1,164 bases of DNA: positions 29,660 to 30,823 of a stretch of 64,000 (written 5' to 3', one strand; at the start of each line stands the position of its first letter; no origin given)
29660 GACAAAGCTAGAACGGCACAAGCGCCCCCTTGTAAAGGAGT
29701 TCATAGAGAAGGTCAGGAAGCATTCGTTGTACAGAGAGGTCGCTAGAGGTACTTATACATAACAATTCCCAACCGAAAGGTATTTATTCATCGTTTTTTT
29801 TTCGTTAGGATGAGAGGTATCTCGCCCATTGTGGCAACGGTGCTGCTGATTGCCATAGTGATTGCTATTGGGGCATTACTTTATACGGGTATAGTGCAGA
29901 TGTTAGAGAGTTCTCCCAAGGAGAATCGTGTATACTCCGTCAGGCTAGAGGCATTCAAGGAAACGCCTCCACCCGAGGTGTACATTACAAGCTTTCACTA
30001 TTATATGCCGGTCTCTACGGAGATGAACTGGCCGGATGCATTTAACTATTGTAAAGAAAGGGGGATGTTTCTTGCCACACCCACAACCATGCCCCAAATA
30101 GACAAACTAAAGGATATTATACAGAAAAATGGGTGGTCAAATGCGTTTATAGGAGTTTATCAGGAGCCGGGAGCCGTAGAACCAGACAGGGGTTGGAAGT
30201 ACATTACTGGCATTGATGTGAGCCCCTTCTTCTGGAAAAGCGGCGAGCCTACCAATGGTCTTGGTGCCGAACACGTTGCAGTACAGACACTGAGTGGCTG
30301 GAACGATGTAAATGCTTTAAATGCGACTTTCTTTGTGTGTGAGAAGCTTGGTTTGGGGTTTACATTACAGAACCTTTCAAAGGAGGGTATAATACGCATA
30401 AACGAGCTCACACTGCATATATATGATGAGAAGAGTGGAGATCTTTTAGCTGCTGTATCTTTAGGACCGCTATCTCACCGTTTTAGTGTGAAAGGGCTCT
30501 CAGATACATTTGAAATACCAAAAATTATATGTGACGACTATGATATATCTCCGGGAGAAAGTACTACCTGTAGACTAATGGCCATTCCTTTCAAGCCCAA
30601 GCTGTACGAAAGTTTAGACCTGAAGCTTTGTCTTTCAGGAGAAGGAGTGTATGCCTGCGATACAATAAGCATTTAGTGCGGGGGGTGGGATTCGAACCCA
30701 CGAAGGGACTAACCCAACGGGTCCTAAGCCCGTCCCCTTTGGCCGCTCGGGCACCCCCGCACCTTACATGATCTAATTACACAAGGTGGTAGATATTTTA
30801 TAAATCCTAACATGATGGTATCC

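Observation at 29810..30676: C-type lectin domain fused to an archaeal type IV pilin N-terminus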

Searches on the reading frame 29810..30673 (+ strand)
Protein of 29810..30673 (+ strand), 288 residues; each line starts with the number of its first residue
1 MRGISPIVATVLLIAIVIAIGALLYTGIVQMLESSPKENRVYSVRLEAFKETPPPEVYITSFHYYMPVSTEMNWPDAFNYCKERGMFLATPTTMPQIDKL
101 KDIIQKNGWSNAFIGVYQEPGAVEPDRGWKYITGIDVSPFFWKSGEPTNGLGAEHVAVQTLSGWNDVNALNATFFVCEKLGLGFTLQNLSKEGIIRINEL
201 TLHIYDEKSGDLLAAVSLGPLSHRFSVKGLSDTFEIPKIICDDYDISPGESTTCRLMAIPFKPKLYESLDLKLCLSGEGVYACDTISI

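Call 3: search_protein_families(library=pfam, proteins=[window:29810-30673:+], max_evalue=10)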
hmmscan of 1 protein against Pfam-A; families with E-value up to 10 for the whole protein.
window:29810-30673:+ (288 aa): 3 families
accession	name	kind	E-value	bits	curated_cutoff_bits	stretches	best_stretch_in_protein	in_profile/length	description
PF00059.27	Lectin_C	-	4.5e-07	31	22.6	1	71-179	2-107/107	Lectin C-type domain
PF07790.16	Pilin_N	-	0.0023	19.2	25.2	1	2-41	1-39/78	Archaeal Type IV pilin, N-terminal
PF23960.2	DUF7289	-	0.083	12.8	27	1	2-35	1-34/238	Family of unknown function (DUF7289)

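Call 4: search_protein_families(library=ncbifam, proteins=[window:29810-30673:+], max_evalue=10)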
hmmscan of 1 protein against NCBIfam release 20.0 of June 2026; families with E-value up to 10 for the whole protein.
window:29810-30673:+ (288 aa): 2 families
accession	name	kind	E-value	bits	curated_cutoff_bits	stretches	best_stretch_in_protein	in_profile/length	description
TIGR02537.2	arch_flag_Nterm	domain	3.5e-07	29.6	20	1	2-30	3-31/33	archaellin/type IV pilin N-terminal domain-containing protein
NF046073.1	UpsA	equivalog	4.7e-07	30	130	1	1-58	1-57/136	pilin subunit UpsA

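Call 6: search_solved_structures(query=window:29810-30673:+, max_evalue=10, show_alignments=3)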
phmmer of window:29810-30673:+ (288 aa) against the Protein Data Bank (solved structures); distinct sequences matched with E-value up to 10: 81 (the best 60 are shown).
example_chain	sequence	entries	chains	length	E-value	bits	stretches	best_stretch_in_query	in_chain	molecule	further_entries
2xr6_A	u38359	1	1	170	1.3e-07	34.5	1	64-181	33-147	CD209 ANTIGEN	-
2xr5_A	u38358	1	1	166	1.5e-07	34.4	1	63-181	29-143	CD209 ANTIGEN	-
7nl7_A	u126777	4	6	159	1.5e-07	34.3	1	64-181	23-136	DC-SIGN, CRD domain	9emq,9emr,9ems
1sl5_A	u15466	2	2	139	1.7e-07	34.1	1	64-180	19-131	mDC-SIGN1B type I isoform | CD209 antigen, DCSIGN-CRD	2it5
7nl6_A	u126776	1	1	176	1.9e-07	34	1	64-181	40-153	DC-SIGN, CRD domain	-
1k9i_A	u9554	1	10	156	1.9e-07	34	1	64-181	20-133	mDC-SIGN1B type I isoform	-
1sl4_A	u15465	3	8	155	2.1e-07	33.9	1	64-181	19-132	mDC-SIGN1B type I isoform | CD209 antigen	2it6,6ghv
9mve_K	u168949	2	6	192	2.4e-07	33.7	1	64-181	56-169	DC-SIGN CRD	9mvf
2b6b_D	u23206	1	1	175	2.7e-07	33.5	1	64-181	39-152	CD209 antigen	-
1k9j_A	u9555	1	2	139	7.7e-07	32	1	63-181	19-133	mDC-SIGN2 TYPE I ISOFORM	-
1xph_A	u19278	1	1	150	8.3e-07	31.9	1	62-181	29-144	CD209 antigen-like protein 1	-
8rcy_A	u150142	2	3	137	8.8e-07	31.8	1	63-181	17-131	C-type lectin domain family 4 member M | Isoform 1 of C-type lectin domain family 4 member M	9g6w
1sl6_A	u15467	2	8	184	1e-06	31.6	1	58-181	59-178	C-type lectin DC-SIGNR | CD209 antigen-like protein 1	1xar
4yli_A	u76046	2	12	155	1.7e-06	30.8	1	57-178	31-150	Collectin-11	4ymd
9srk_A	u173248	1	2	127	2e-06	30.6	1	63-178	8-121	Collectin-11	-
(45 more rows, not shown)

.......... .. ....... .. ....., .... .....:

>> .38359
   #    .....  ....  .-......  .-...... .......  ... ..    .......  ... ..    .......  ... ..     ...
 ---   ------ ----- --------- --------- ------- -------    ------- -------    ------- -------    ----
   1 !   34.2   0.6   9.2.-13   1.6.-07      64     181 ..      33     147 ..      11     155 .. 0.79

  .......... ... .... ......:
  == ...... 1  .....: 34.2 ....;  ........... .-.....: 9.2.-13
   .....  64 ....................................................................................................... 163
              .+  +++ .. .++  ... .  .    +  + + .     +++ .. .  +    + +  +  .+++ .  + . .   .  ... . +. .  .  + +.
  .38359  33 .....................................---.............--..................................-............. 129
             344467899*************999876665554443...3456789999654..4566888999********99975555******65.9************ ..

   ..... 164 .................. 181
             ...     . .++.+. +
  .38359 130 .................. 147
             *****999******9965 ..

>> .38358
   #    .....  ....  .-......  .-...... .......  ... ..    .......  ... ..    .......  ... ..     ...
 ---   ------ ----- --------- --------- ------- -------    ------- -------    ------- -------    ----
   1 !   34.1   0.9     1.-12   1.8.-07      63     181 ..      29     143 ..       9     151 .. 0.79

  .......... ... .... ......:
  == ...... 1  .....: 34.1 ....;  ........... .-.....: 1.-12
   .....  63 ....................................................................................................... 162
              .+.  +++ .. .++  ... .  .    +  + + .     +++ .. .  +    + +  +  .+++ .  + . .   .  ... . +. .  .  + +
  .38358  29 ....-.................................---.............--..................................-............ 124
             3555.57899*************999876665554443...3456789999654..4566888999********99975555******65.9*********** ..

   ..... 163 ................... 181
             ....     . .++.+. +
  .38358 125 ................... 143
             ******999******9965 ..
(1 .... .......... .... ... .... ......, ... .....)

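Call 7: find_homologous_proteins(query=window:29810-30673:+, max_evalue=0.001)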
Query window:29810-30673:+ (288 aa): 11 proteins with E <= 0.001 among 1355 candidates.
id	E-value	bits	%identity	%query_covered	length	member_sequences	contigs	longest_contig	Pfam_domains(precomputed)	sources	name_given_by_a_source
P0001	4.4e-194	661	100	100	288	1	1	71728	PF00059.28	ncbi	-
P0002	9.7e-94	332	52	100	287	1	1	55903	PF00059.28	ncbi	-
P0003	2.1e-83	298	48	100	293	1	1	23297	-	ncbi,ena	-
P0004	3.4e-83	297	50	99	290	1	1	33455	PF00059.28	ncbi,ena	-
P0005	3.7e-80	287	49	100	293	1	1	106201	PF00059.28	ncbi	-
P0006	8.0e-77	277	47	99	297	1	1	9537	PF00059.28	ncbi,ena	-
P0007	7.9e-73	263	47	100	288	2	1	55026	PF00059.28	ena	-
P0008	2.1e-71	259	45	100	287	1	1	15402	PF00059.28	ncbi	-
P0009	1.8e-63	233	41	99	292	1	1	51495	-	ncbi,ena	-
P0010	6.4e-54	201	39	100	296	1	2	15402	-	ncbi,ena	-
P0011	4.3e-48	182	38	99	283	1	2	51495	PF00059.28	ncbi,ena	-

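Call 11: find_related_loci(query=window:29810-30673:+, collection=genome_contigs, flank=10000)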
Query window:29810-30673:+ (288 aa) in genome_contigs; peptide patterns used: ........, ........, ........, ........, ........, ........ (x = any residue, [..] = any of these).
47 stretches matched a pattern; 1 encode a relative of the query (tblastn E <= 1e-3); 1 distinct loci.
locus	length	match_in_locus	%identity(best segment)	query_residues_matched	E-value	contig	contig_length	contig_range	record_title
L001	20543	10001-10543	23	6-178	3e-6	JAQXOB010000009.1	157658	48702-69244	MAG: Clostridia bacterium isolate SUG1368 k141_1492895, whole genome shotgun sequence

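Call 12: find_encoding_contigs(protein=P0001, flank=10000, max_places=3)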
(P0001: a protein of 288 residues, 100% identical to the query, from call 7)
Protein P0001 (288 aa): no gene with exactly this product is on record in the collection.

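Call 13: find_encoding_contigs(protein=P0002, flank=10000, max_places=3)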
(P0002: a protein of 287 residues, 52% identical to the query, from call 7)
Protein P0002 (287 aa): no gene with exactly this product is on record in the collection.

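Call 14: find_encoding_contigs(protein=P0011, flank=10000, max_places=3)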
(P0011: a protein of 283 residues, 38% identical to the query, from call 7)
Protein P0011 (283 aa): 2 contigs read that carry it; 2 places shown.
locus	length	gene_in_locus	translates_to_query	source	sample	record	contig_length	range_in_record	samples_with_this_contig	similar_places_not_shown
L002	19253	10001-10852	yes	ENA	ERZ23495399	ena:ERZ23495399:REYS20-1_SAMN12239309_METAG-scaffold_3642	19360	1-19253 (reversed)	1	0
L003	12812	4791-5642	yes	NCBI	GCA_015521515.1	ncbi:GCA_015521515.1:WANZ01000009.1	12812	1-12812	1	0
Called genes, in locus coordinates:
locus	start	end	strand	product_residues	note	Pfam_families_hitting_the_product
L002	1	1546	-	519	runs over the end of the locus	PF00270:DEAD, PF04851:ResIII, PF16203:ERCC3_RAD25_C, PF00271:Helicase_C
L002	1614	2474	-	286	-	PF01261:AP_endonuc_2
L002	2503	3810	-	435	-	PF00303:Thymidylat_synt, PF14251:PterinBD-DUF4346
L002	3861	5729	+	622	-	PF17957:Big_7 (faint), PF07495:Y_Y_Y (faint)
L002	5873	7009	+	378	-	PF00149:Metallophos, PF12850:Metallophos_2 (faint)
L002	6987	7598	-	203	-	PF01904:DUF72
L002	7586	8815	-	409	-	-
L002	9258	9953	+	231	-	-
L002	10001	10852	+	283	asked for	PF00059:Lectin_C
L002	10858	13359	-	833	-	PF02359:CDC48_N, PF02933:CDC48_2, PF05496:RuvB_N, PF13191:AAA_16 (weak), PF00004:AAA, PF17862:AAA_lid_3, PF00004:AAA, PF17862:AAA_lid_3, +24 more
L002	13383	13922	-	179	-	PF05670:NFACT-R_1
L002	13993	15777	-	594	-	PF01751:Toprim, PF01131:Topoisom_bac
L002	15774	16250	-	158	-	PF13404:HTH_AsnC-type, PF13412:HTH_24, PF01037:AsnC_trans_reg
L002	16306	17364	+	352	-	PF03477:ATP-cone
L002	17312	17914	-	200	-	-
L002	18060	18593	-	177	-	-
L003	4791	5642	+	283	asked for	PF00059:Lectin_C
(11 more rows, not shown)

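Call 15: list_cluster_members(proteins=[P0001, P0002, P0003, P0004, P0005, P0006, P0007, P0008, P0009, P0010])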
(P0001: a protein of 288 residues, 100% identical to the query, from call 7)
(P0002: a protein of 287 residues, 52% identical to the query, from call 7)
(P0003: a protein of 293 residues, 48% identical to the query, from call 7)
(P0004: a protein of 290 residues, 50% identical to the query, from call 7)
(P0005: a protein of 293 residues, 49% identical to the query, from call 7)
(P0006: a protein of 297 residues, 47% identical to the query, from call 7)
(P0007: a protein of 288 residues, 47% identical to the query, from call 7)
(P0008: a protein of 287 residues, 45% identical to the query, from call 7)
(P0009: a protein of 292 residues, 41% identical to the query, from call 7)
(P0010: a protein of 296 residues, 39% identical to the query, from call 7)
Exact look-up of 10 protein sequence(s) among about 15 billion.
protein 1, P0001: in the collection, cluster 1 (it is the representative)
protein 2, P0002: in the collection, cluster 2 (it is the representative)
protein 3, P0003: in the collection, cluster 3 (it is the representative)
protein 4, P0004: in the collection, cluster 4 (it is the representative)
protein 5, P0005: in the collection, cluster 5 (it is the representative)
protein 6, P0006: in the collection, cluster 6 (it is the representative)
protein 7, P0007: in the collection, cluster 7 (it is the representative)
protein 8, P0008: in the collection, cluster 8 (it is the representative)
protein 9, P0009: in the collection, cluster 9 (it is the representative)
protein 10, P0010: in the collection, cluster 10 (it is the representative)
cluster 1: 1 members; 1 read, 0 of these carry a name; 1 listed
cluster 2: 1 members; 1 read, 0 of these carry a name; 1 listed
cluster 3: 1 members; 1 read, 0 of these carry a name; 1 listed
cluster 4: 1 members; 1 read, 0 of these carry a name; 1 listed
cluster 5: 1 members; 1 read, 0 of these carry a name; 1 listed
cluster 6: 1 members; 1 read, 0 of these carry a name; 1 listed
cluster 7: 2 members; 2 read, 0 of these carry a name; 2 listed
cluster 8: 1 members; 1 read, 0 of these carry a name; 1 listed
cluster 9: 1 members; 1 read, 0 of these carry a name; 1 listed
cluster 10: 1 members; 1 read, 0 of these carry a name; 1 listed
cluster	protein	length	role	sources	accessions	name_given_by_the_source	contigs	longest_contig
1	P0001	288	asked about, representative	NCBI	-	-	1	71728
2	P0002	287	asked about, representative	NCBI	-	-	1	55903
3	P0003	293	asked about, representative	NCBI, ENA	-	-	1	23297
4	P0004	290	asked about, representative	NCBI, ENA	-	-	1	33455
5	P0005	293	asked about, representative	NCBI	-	-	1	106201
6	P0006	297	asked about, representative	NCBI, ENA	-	-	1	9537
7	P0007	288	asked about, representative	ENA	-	-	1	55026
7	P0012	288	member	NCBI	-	-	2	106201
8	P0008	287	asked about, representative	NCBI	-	-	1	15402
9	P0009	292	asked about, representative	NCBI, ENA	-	-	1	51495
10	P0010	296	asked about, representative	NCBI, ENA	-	-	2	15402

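Call 16: find_encoding_contigs(protein=P0009, flank=10000, max_places=3)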
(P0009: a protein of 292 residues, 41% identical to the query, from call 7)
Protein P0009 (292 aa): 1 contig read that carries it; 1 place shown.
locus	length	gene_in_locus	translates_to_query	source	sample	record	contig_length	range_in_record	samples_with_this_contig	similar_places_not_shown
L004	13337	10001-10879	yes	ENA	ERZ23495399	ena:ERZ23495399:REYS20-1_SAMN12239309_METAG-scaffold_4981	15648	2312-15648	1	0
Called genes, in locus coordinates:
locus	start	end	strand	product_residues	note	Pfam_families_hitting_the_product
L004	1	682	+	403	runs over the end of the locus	-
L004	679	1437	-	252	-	PF21350:Cas6_I-A, PF01881:Cas_Cas6_C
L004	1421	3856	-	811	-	PF00690:Cation_ATPase_N, PF00122:E1-E2_ATPase, PF00702:Hydrolase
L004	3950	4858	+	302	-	PF26233:NicX (faint), PF02073:Peptidase_M29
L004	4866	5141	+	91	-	PF01978:TrmB (weak), PF12802:MarR_2 (weak)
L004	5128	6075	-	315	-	PF00633:HHH (faint), PF10391:DNA_pol_lambd_f (weak), PF14520:HHH_5, PF00154:RecA_N, PF08423:Rad51, PF13481:AAA_25, PF06745:ATPase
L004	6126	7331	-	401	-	PF01336:tRNA_anti-codon, PF16900:REPA_OB_2 (faint), PF17244:CDC24_OB3 (faint)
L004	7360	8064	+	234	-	PF01416:PseudoU_synth_1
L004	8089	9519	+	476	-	PF01139:RtcB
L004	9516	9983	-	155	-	PF08915:tRNA-Thr_ED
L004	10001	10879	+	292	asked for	-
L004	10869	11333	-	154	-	PF04008:Adenosine_kin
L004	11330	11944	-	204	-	-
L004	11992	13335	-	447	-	?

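Call 17: find_encoding_contigs(protein=P0010, flank=10000, max_places=3)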
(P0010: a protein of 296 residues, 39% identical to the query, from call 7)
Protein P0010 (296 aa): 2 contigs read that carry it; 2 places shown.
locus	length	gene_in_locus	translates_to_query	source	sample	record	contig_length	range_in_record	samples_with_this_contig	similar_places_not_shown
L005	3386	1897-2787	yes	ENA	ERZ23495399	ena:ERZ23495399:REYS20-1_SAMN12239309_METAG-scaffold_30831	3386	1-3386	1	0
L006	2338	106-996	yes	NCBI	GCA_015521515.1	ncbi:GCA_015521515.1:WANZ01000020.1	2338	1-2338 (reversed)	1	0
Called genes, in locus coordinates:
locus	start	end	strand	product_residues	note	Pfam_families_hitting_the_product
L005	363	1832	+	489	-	-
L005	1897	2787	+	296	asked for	-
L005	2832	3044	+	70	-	PF09720:Unstab_antitox (faint)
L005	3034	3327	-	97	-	PF05016:ParE_toxin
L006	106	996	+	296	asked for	-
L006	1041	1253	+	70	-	PF09720:Unstab_antitox (faint)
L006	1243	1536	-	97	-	PF05016:ParE_toxin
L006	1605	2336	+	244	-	?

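Call 23: find_encoding_contigs(protein=P0005, flank=10000, max_places=2)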
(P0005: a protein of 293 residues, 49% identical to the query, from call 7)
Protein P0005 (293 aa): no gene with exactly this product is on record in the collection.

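Call 24: find_encoding_contigs(protein=P0004, flank=10000, max_places=2)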
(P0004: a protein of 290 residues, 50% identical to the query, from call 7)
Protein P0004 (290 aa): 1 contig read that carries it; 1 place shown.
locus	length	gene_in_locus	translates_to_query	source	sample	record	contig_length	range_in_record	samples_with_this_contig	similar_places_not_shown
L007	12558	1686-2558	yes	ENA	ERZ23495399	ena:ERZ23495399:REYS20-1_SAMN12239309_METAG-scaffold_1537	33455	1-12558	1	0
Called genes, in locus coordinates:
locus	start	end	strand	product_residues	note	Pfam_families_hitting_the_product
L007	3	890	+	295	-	?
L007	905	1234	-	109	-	PF05168:HEPN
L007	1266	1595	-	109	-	PF01909:NTP_transf_2, PF18765:Polbeta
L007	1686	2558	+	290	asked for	PF00059:Lectin_C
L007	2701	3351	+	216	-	PF00578:AhpC-TSA, PF08534:Redoxin, PF10417:1-cysPrx_C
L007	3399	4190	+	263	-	PF00696:AA_kinase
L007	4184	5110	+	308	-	PF22700:MVD-like_N, PF00288:GHMP_kinases_N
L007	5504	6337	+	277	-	PF13793:Pribosyltran_N, PF00156:Pribosyltran (weak)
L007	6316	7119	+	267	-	PF00850:Hist_deacetyl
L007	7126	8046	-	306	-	-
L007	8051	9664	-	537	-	PF03485:Arg_tRNA_synt_N, PF00750:tRNA-synt_1d, PF05746:DALR_1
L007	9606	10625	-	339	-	PF22082:TtuA_LIM_N (weak), PF01171:ATP_bind_3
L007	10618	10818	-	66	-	PF21965:SAMP2 (weak), PF02597:ThiS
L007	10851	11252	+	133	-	PF01951:Archease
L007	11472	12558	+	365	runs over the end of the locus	-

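Call 25: find_encoding_contigs(protein=P0007, flank=10000, max_places=2)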
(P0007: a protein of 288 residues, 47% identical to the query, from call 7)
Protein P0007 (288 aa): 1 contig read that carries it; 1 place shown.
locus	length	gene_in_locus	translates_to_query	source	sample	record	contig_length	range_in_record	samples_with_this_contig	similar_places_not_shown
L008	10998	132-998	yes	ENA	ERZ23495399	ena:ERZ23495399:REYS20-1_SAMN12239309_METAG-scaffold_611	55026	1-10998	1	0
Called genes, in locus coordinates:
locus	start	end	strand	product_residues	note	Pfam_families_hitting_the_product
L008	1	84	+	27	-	?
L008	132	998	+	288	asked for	PF00059:Lectin_C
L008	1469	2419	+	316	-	-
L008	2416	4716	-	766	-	-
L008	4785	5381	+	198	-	PF00013:KH_1, PF21800:KH_KRR1_2nd, PF22891:KH_PNO1_2nd, PF00013:KH_1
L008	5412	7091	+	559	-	PF02518:HATPase_c, PF13589:HATPase_c_3, PF09239:Topo-VIb_trans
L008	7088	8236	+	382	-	PF04406:TP6A_N, PF21180:TOP6A-Spo11_Toprim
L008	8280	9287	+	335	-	-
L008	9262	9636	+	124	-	PF28505:DUF1699_N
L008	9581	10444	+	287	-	-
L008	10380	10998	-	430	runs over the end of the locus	-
